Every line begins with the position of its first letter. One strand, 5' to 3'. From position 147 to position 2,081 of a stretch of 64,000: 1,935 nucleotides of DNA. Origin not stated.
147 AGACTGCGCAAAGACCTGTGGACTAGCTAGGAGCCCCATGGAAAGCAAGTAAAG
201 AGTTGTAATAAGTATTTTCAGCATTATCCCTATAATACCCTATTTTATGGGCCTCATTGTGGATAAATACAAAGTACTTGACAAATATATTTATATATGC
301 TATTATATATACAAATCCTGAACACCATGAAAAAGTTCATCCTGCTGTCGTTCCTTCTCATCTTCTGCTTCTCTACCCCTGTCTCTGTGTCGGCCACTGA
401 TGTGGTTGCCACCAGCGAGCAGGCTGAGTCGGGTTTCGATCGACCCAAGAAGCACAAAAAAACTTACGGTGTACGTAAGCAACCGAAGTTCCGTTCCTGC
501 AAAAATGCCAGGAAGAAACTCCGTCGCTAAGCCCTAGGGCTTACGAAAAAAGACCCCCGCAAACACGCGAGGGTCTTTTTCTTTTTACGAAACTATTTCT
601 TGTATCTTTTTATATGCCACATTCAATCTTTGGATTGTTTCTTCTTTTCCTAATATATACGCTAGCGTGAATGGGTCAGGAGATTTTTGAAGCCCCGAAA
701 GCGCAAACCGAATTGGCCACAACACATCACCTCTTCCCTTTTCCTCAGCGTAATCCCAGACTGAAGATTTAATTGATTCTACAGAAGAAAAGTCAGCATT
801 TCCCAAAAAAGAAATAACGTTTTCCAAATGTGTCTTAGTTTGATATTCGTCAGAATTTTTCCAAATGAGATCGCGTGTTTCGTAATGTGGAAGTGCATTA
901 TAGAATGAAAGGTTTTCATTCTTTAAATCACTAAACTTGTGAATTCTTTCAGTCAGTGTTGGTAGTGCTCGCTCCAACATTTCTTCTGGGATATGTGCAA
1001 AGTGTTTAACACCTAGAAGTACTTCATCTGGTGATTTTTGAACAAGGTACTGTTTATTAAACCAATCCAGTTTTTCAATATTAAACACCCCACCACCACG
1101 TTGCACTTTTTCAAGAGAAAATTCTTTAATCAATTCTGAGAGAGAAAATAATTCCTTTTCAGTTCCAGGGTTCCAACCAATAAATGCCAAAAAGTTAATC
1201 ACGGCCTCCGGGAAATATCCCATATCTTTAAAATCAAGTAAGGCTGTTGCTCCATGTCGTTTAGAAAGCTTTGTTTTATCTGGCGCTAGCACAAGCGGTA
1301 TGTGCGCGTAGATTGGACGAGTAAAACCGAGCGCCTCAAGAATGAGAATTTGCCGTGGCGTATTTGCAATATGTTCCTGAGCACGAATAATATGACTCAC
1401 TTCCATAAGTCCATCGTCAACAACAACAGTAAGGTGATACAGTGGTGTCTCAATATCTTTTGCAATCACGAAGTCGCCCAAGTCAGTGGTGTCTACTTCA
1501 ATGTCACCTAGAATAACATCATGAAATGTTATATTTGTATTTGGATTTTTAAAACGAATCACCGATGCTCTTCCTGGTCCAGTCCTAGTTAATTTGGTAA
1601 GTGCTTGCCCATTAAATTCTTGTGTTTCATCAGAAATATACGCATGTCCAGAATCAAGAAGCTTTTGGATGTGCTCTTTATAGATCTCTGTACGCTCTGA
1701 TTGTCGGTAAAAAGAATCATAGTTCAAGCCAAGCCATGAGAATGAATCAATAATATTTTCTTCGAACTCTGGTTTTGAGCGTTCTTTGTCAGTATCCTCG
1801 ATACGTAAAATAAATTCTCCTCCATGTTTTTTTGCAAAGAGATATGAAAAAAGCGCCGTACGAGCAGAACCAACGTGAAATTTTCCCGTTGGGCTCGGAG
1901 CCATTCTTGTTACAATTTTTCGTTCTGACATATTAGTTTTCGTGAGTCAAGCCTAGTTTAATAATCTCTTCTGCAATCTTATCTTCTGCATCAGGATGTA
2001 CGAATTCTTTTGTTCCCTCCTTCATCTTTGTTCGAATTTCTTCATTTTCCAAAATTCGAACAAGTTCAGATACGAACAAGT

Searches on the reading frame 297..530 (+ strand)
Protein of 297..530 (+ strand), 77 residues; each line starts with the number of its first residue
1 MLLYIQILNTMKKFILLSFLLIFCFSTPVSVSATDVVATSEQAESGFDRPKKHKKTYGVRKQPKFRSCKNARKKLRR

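Call 23: search_protein_families(library=pfam, proteins=[window:297-530:+], max_evalue=0.1)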
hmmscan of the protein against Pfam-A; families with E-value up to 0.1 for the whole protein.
window:297-530:+ (77 aa): 1 family
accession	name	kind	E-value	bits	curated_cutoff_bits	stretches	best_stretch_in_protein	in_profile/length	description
PF24153.1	Meg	-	0.011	16.3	27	1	12-58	9-55/88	Maternally expressed gene family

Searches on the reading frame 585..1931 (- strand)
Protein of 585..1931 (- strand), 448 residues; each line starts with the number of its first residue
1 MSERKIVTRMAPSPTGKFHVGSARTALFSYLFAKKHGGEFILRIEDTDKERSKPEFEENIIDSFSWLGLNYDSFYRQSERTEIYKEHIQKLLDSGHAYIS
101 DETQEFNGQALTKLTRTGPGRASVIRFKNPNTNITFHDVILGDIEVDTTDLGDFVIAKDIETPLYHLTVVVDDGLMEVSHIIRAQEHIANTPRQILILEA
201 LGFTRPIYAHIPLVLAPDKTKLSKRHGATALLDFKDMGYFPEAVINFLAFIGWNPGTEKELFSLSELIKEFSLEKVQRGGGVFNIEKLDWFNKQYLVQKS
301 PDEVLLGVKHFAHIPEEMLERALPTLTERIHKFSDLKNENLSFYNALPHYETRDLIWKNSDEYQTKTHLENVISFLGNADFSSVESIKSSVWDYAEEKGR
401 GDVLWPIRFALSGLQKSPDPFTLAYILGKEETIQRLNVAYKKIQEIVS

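Call 64: find_encoding_contigs(protein=window:585-1931:-, flank=10000, max_places=2)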
Protein window:585-1931:- (448 aa): 4 contigs read that carry it; 2 places shown.
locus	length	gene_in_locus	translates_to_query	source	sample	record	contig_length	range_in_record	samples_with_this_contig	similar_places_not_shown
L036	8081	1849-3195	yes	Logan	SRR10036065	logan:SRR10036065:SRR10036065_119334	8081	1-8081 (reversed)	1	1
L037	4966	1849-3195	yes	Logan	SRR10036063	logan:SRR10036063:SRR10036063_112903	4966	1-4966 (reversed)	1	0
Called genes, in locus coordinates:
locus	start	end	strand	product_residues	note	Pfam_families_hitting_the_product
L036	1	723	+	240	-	?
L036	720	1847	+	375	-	PF03033:Glyco_transf_28, PF04101:Glyco_tran_28_C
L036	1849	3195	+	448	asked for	PF00749:tRNA-synt_1c, PF19269:Anticodon_2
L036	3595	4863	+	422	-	PF01551:Peptidase_M23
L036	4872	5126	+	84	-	PF01035:DNA_binding_1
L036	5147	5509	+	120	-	-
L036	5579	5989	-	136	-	-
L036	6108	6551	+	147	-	PF08327:AHSA1 (weak)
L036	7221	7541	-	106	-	-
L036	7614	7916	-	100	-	-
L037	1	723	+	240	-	?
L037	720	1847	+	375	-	PF03033:Glyco_transf_28, PF04101:Glyco_tran_28_C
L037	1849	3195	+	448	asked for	PF00749:tRNA-synt_1c, PF19269:Anticodon_2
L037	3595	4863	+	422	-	PF01551:Peptidase_M23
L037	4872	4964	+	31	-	?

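Call 71: find_related_loci(query=L036:3556-4863:+, collection=metagenome_contigs, flank=10000)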
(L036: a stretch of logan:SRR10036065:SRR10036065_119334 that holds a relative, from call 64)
Query L036:3556-4863:+ (435 aa) in metagenome_contigs; peptide patterns used: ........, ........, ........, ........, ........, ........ (x = any residue, [..] = any of these).
277 stretches matched a pattern; 19 encode a relative of the query (tblastn E <= 1e-3); 18 distinct loci.
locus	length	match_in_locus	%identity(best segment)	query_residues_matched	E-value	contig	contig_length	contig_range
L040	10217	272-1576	83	1-435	0e+0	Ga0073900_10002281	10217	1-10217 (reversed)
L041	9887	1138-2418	80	9-435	0e+0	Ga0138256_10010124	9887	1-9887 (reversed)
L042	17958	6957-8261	86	1-435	0e+0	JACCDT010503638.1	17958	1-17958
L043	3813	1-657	88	217-435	2e-140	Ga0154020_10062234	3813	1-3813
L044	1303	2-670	75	213-435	8e-125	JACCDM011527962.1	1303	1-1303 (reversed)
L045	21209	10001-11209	35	27-427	2e-71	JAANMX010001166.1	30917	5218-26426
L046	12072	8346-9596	27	3-428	5e-41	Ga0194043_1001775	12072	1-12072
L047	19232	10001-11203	29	3-426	2e-42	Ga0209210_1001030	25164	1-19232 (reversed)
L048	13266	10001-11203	29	3-426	1e-39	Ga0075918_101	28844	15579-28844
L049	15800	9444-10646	29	3-426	1e-39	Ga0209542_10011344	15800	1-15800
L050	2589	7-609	38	206-428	2e-34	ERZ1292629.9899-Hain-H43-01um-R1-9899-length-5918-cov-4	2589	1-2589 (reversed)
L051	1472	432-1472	30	23-378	5e-31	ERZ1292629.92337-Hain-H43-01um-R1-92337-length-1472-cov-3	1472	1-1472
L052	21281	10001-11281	36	6-428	2e-72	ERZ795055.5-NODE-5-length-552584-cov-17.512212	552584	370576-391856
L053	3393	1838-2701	27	9-296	3e-14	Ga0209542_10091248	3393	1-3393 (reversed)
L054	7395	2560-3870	23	11-427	5e-14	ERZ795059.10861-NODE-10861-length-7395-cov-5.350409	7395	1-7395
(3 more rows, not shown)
